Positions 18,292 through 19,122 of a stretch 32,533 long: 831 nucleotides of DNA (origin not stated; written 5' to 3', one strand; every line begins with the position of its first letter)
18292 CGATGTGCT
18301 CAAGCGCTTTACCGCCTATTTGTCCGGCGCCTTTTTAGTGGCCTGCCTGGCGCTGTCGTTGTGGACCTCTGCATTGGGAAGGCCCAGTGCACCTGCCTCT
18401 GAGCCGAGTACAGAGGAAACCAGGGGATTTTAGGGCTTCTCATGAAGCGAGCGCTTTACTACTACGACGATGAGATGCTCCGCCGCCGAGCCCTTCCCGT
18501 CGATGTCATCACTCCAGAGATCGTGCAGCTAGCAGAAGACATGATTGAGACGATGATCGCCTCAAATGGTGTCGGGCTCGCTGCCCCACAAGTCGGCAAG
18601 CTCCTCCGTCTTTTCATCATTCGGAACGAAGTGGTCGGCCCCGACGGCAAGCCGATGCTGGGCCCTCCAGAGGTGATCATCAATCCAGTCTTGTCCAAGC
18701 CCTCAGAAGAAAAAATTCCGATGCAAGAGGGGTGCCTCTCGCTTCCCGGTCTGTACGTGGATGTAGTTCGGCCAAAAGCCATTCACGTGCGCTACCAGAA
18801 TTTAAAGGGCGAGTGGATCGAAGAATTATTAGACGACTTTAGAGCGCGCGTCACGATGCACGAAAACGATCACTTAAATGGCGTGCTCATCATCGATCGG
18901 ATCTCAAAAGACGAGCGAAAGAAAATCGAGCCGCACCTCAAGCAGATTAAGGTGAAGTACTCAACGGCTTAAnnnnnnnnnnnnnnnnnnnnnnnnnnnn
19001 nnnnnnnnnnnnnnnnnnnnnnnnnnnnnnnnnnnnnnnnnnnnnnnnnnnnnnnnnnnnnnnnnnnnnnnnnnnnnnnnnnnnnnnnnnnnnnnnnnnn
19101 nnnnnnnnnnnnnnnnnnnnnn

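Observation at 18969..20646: Two-gene cassette (DUF4365-like nuclease-fold protein plus an unknown 371-aa protein) between lptD and def: candidate undescribed conflict/defence system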

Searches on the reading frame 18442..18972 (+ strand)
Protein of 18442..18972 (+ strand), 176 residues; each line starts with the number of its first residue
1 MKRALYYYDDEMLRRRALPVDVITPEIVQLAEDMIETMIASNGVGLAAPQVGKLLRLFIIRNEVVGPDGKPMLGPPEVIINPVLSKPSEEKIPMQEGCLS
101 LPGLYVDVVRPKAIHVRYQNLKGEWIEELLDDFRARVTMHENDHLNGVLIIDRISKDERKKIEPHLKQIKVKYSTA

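Call 20: search_protein_families(library=ncbifam, proteins=[window:18442-18972:+], max_evalue=0.01)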
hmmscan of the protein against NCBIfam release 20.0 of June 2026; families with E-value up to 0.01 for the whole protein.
window:18442-18972:+ (176 aa): 6 families
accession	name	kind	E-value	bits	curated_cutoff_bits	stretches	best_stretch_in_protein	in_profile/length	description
NF001159.1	PRK00150.1-3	subfamily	3.3e-45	153.6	125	1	5-169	5-165/167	peptide deformylase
TIGR00079.1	pept_deformyl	equivalog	2.2e-39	134.6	103.95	1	8-167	7-160/161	peptide deformylase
NF009484.0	PRK12846.1-5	equivalog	7.6e-32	110.3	190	1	3-162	4-155/165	peptide deformylase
NF009483.0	PRK12846.1-4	equivalog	2.8e-20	72.7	267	1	9-160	10-162/193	peptide deformylase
NF011189.0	PRK14595.1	equivalog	1.5e-16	60.6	232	1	10-156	11-148/162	peptide deformylase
NF006670.0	PRK09218.1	equivalog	1.4e-15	57.5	162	1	22-150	18-136/136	peptide deformylase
